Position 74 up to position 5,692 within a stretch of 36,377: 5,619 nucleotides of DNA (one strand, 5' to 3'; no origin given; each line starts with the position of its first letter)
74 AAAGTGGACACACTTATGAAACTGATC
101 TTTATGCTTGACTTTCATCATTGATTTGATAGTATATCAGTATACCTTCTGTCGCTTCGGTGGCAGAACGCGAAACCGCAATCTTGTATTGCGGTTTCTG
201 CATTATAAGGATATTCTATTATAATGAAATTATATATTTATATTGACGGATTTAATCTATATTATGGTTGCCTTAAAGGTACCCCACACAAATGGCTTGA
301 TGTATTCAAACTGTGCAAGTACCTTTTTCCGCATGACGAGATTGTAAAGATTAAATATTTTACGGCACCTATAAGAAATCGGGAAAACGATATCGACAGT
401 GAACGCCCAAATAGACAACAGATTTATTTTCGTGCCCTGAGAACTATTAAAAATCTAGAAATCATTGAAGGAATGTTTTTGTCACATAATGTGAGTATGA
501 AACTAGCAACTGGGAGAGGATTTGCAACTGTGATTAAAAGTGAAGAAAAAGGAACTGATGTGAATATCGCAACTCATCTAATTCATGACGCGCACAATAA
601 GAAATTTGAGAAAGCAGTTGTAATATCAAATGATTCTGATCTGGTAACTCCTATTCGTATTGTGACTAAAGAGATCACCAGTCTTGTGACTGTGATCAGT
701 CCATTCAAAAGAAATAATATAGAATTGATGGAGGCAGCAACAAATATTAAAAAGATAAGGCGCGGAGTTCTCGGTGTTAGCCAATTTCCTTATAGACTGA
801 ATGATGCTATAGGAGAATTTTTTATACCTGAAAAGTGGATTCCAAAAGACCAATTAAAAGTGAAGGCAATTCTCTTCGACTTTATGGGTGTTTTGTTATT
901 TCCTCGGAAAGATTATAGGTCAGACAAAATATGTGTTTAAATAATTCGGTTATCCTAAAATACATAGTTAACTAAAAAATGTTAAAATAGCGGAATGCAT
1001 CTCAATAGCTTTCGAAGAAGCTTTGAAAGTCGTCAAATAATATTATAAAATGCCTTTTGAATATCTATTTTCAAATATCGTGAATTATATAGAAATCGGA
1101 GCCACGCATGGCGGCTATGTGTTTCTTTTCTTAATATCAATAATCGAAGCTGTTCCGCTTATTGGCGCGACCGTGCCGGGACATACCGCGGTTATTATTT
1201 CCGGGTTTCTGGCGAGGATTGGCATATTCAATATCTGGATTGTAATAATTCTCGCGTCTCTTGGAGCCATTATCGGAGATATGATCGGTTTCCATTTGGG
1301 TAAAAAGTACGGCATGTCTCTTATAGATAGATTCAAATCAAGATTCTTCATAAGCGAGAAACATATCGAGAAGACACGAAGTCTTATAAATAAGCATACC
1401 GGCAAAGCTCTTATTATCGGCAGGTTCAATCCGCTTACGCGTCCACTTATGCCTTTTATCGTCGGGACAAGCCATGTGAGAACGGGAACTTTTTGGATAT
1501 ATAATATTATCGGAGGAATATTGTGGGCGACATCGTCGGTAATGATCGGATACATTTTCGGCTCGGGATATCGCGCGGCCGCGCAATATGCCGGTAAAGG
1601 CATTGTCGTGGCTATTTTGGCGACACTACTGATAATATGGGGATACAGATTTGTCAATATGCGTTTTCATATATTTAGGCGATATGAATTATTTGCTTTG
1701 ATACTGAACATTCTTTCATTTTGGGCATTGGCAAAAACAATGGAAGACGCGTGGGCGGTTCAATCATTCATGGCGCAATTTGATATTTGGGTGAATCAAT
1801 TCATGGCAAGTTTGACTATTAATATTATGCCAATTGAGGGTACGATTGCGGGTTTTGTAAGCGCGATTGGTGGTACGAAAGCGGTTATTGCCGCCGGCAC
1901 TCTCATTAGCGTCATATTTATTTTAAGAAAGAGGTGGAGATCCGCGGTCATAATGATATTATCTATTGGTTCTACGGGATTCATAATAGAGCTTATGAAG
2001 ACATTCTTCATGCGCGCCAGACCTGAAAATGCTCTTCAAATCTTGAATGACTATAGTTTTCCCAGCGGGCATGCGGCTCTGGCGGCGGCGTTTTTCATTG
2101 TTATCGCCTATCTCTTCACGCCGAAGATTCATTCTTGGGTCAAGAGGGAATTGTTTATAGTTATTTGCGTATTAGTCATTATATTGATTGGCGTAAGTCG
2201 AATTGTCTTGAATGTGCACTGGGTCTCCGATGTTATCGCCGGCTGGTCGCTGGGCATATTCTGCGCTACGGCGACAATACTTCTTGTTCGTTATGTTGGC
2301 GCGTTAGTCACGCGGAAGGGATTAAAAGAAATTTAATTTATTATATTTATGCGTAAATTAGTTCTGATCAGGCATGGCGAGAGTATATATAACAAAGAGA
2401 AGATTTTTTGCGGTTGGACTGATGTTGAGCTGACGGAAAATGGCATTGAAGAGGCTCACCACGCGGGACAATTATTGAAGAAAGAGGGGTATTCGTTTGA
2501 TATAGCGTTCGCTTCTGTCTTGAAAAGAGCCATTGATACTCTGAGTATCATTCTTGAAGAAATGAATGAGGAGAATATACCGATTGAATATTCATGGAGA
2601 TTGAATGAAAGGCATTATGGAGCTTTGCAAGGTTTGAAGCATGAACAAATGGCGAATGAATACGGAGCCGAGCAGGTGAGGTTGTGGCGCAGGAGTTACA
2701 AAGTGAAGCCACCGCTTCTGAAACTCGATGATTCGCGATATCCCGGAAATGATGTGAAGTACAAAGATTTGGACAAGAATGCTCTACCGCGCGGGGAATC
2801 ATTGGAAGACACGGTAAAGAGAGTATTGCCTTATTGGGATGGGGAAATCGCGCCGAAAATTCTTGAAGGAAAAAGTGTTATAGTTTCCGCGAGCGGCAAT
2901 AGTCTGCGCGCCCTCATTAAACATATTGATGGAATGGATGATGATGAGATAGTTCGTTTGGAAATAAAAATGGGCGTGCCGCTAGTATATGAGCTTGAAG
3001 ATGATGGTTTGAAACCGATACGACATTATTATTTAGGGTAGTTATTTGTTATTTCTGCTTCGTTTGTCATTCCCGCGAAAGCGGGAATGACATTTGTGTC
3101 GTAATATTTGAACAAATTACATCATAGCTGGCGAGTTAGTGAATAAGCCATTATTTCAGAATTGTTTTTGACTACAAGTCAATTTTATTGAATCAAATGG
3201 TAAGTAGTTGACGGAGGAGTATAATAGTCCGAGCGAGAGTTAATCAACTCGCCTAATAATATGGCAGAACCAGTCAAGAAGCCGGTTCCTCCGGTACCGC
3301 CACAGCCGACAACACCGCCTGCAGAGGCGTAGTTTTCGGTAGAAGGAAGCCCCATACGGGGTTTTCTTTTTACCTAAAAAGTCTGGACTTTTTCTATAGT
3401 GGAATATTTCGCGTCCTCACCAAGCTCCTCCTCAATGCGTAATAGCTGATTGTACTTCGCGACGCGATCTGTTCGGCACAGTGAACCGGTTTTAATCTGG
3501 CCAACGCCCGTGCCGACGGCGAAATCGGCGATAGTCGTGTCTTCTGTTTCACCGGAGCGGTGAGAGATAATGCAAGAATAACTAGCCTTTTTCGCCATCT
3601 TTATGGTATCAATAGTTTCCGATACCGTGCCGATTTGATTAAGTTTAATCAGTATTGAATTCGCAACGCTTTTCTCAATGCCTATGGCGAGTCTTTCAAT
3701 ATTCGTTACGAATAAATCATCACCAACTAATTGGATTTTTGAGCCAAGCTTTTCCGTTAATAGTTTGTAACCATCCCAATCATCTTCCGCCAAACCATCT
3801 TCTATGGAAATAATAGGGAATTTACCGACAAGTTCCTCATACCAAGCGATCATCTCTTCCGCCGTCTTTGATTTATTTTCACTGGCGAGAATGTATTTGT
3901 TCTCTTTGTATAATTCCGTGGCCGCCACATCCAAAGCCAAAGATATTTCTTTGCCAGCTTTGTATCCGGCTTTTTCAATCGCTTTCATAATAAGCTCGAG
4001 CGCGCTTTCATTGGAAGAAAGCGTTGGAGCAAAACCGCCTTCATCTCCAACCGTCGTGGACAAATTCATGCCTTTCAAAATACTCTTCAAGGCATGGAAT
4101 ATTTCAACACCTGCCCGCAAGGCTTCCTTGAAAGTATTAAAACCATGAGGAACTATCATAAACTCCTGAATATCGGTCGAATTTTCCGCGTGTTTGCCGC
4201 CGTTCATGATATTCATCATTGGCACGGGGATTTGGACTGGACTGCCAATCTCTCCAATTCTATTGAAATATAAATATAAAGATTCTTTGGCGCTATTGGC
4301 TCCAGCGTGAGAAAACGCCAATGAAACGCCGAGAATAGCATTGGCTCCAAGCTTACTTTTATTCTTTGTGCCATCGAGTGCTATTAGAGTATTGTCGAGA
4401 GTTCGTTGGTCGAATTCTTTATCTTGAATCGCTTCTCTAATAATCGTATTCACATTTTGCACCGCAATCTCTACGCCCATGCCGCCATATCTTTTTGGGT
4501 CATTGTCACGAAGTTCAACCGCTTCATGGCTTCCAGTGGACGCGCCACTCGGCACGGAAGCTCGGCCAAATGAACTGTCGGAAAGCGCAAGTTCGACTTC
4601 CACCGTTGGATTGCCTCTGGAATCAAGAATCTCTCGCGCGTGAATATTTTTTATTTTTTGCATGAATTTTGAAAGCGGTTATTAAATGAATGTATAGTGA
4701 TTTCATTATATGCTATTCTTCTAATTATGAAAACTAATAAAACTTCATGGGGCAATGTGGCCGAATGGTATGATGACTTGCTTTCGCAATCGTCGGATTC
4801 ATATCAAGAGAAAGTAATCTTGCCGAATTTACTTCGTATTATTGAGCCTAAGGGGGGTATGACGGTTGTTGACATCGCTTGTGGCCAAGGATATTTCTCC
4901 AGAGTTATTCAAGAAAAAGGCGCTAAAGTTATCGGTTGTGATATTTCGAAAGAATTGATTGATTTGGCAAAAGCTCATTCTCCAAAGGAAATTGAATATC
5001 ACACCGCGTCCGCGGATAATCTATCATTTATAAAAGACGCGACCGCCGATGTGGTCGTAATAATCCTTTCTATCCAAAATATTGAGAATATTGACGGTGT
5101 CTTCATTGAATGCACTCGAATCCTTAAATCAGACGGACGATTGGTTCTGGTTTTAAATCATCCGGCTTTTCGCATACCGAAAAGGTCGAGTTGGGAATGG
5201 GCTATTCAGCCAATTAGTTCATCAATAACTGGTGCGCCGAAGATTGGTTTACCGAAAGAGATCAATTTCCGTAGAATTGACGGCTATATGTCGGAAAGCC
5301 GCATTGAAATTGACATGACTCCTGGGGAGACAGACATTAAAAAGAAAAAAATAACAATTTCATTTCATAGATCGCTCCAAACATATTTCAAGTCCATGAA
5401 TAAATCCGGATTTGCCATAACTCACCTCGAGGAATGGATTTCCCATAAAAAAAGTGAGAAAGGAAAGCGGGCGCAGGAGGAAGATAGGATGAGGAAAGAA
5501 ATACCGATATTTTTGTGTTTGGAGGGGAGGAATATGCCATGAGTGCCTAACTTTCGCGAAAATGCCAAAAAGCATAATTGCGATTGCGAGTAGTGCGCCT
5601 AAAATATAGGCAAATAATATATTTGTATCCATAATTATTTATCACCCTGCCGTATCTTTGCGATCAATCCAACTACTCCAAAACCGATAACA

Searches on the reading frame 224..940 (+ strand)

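Call 68: search_protein_families(library=pfam, proteins=[window:224-940:+], max_evalue=0.001)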
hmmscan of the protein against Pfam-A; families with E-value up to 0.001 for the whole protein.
window:224-940:+ (238 aa): 1 family
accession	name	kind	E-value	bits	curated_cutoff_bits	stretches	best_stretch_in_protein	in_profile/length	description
PF01936.24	NYN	-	1.7e-09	38.7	24.2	1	2-173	1-139/145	NYN domain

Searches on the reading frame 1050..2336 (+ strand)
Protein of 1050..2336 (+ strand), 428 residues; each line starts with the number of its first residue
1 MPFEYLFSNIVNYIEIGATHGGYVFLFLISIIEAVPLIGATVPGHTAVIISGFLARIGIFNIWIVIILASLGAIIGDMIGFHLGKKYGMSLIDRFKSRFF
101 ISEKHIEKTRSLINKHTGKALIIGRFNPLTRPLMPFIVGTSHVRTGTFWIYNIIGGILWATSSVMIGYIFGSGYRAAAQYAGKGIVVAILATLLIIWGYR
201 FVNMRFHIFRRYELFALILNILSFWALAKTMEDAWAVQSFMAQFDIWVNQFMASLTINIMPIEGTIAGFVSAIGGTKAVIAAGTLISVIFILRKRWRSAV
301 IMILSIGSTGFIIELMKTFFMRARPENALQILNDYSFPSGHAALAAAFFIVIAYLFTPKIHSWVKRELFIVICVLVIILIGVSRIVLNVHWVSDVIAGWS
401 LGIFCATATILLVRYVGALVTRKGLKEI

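Call 68: search_protein_families(library=pfam, proteins=[window:1050-2336:+], max_evalue=0.001)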
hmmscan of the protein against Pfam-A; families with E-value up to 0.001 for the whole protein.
window:1050-2336:+ (428 aa): 2 families
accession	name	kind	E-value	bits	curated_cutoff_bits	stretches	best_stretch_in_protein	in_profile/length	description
PF01569.27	PAP2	-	8.4e-23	81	27.2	1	299-415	2-127/130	PAP2 superfamily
PF09335.16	VTT_dom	-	5.2e-20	72.6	33.9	1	43-168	2-122/123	VTT domain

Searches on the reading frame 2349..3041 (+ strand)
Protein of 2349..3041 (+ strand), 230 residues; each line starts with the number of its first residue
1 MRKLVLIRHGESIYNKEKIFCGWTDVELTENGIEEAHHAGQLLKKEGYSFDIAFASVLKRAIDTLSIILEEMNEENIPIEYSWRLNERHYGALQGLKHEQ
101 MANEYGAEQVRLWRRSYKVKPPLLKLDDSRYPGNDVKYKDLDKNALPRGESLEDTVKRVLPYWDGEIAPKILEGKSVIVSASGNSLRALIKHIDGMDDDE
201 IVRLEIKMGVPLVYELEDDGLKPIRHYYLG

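Call 68: search_protein_families(library=pfam, proteins=[window:2349-3041:+], max_evalue=0.001)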
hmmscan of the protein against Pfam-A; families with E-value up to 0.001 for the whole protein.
window:2349-3041:+ (230 aa): 1 family
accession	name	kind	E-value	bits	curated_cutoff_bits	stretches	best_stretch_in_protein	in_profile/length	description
PF00300.27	His_Phos_1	-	9.6e-37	127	21.7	2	4-122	1-114/194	Histidine phosphatase superfamily (branch 1)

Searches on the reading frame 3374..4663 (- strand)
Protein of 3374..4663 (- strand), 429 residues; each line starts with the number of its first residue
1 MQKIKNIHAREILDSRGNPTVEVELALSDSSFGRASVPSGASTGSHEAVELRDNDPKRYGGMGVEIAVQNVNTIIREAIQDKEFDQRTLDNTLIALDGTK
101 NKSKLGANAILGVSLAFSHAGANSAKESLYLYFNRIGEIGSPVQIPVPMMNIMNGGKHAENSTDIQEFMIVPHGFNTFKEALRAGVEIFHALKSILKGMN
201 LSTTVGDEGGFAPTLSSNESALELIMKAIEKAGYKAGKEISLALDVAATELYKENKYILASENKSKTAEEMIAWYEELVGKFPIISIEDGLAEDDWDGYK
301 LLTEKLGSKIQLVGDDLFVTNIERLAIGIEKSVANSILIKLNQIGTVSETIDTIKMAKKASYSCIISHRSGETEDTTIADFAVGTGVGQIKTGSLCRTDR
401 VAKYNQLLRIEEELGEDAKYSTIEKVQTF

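Call 68: search_protein_families(library=pfam, proteins=[window:3374-4663:-], max_evalue=0.001)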
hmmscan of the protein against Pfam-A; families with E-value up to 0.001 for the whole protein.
window:3374-4663:- (429 aa): 3 families
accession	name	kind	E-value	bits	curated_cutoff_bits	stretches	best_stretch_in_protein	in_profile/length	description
PF00113.28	Enolase_C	-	1.4e-128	428.8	21.5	1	144-424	3-291/296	Enolase, C-terminal TIM barrel domain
PF03952.21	Enolase_N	-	5.5e-54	182.3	35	1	4-132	1-130/131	Enolase, N-terminal domain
PF13378.12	MR_MLE_C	-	0.0006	20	29.4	1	258-368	47-154/219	Enolase C-terminal domain-like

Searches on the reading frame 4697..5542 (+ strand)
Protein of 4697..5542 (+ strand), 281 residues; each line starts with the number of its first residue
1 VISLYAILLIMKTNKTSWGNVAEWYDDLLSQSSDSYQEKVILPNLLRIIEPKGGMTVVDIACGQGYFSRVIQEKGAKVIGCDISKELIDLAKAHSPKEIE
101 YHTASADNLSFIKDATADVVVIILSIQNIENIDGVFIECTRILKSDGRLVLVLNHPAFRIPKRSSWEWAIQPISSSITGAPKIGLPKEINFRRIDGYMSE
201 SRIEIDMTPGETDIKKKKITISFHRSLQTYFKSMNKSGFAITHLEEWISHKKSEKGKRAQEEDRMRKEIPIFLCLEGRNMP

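Call 68: search_protein_families(library=pfam, proteins=[window:4697-5542:+], max_evalue=0.001)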
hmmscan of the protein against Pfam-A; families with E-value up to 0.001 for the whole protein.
window:4697-5542:+ (281 aa): 12 families
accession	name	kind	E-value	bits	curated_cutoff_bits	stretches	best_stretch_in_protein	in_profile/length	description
PF08241.18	Methyltransf_11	-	1.7e-19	70.7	21.2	1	58-151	1-95/95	Methyltransferase domain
PF13649.12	Methyltransf_25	-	5.7e-16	59.4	27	1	57-147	1-97/97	Methyltransferase domain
PF01209.24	Ubie_methyltran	-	2.2e-12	47.3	20.1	1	45-152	39-152/233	ubiE/COQ5 methyltransferase family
PF13847.12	Methyltransf_31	-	3.9e-12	46.5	27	1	52-151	2-109/145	Methyltransferase domain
PF08242.18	Methyltransf_12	-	6.6e-12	46.5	30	1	58-149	1-98/98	Methyltransferase domain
PF13489.12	Methyltransf_23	-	2.2e-11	44.2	27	1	36-153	4-118/164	Methyltransferase domain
PF02353.26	CMAS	-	4.4e-06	26.7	27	1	46-151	55-164/273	Mycolic acid cyclopropane synthetase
PF13679.12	Methyltransf_32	-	1.3e-05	25.7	27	1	49-101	21-78/143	Methyltransferase domain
PF05175.20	MTS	-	1.4e-05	25.2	23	1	45-155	23-142/170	Methyltransferase small domain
PF01728.25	FtsJ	-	5.8e-05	23.5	24.1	1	53-122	21-97/181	FtsJ-like methyltransferase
PF01555.25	N6_N4_Mtase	-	0.00011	22.7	26.7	0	51-92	180-220/221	DNA methylase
PF07021.18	MetW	-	0.00038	20.6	21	1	52-144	12-103/193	Methionine biosynthesis protein MetW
